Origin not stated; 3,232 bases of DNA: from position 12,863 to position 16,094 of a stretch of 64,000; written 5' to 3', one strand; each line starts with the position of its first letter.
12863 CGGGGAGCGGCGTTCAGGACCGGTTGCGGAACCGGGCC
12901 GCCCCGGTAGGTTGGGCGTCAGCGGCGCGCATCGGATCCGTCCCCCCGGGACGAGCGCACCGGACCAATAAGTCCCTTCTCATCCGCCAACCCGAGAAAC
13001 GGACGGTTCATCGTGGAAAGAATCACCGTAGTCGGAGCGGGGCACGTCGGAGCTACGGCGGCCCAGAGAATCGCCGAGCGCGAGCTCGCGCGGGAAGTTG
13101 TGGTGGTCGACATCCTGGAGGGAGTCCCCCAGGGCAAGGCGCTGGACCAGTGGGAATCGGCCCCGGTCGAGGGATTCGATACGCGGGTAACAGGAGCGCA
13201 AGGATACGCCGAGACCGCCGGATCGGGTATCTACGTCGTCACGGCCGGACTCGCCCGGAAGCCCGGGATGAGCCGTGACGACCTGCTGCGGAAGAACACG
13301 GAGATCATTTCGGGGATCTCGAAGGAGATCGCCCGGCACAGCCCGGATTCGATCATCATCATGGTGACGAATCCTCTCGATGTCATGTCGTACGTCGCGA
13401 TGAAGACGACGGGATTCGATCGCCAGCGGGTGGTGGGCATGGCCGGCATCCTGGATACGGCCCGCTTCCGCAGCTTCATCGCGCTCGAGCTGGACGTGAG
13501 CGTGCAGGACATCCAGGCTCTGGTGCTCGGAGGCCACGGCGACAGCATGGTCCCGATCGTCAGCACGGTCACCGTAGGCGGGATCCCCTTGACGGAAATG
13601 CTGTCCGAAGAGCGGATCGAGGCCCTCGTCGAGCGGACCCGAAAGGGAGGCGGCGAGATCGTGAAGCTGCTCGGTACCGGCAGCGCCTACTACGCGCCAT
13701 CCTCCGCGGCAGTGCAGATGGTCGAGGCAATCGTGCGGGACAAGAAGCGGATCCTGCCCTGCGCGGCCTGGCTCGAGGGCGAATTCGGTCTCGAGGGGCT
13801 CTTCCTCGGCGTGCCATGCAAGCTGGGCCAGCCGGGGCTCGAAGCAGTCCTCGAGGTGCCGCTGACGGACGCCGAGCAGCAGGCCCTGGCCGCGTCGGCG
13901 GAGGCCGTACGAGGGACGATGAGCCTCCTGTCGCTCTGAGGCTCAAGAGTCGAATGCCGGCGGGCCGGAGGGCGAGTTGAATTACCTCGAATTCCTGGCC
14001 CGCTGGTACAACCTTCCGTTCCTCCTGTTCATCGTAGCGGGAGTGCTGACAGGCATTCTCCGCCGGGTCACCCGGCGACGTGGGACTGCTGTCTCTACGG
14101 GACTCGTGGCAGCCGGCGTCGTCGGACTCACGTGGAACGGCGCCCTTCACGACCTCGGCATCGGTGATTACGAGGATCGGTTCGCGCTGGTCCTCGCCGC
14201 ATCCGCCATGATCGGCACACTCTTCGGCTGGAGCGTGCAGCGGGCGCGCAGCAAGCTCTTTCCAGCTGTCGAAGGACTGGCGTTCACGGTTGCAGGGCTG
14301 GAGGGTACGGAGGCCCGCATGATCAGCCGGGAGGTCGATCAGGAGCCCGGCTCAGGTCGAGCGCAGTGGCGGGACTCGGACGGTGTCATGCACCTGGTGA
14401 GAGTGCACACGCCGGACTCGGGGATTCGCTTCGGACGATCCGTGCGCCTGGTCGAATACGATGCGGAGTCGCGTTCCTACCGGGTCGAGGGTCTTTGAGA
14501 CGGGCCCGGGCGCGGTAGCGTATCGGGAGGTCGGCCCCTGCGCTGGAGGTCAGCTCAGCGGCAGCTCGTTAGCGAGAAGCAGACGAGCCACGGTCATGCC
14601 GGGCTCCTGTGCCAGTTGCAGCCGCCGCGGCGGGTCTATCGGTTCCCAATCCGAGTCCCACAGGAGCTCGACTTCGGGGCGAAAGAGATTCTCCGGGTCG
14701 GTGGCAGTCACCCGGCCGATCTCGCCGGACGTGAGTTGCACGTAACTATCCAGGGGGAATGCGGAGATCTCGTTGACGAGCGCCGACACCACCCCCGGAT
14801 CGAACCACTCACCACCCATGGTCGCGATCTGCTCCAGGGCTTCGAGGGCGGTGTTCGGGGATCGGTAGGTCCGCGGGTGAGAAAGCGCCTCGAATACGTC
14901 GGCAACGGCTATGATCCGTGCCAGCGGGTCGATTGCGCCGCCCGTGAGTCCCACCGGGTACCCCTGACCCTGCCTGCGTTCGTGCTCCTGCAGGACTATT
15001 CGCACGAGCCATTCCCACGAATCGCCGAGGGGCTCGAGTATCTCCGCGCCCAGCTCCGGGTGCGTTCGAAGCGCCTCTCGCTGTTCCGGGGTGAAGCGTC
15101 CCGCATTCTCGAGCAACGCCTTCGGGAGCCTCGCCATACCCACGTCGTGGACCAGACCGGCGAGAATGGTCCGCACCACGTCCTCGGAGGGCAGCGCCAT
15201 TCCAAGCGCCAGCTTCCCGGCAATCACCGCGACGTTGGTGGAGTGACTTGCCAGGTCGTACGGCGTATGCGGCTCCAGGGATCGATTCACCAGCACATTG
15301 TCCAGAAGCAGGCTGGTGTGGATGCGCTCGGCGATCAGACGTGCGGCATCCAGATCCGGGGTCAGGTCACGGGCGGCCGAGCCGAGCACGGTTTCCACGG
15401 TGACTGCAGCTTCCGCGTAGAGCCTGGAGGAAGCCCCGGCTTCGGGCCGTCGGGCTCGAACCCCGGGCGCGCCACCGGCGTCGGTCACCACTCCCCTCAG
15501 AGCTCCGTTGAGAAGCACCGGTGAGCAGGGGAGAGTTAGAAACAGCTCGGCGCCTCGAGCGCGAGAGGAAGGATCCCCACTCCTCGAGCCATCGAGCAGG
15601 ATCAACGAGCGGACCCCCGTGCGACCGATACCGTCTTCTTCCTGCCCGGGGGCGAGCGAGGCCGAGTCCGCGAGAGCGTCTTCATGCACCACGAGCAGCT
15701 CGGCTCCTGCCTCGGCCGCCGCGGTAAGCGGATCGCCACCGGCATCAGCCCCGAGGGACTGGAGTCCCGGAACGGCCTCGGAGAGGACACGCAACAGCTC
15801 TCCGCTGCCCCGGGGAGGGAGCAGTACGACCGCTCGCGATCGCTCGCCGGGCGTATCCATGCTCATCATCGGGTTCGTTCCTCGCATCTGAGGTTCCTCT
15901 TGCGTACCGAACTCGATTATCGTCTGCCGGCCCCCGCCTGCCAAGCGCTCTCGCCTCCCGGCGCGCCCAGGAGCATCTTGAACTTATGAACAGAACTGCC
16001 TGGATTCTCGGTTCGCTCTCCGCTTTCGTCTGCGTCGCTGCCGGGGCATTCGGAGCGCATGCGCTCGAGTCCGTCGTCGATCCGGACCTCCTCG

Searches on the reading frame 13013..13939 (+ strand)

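Call 97: search_protein_families(library=pfam, proteins=[window:13013-13939:+], max_evalue=0.001)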
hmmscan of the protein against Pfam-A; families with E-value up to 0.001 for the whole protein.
window:13013-13939:+ (308 aa): 3 families
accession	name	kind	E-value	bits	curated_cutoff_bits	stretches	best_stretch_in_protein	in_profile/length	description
PF00056.29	Ldh_1_N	-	7.2e-37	127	27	1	3-142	2-141/141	lactate/malate dehydrogenase, NAD binding domain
PF02866.23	Ldh_1_C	-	1.9e-32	113.1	22.6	1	147-299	3-163/174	lactate/malate dehydrogenase, alpha/beta C-terminal domain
PF03721.20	UDPG_MGDP_dh_N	-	0.00062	19.8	27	0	3-34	2-31/187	UDP-glucose/GDP-mannose dehydrogenase family, NAD binding domain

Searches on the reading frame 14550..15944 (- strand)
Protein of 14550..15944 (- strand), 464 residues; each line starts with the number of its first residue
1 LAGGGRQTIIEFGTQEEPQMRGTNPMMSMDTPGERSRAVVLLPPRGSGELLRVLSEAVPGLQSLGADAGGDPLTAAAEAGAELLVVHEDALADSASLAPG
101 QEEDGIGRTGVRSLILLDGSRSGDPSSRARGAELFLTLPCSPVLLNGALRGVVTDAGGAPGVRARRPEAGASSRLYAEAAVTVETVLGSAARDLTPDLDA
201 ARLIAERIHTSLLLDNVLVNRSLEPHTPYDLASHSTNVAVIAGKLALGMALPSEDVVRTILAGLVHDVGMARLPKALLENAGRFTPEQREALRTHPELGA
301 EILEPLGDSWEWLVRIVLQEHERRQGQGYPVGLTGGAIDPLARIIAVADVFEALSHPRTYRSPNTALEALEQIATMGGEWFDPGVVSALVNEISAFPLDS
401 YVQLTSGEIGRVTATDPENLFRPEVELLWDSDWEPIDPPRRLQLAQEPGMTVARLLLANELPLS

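Call 55: search_protein_families(library=pfam, proteins=[window:14550-15944:-], max_evalue=0.001)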
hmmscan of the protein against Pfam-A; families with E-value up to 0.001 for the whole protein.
window:14550-15944:- (464 aa): 2 families
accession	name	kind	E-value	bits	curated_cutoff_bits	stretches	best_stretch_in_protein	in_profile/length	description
PF13487.12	HD_5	-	3.2e-31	108.8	27.2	1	231-384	14-169/170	HD domain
PF01966.28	HD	-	2.1e-17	63.9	22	1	232-353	2-115/116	HD domain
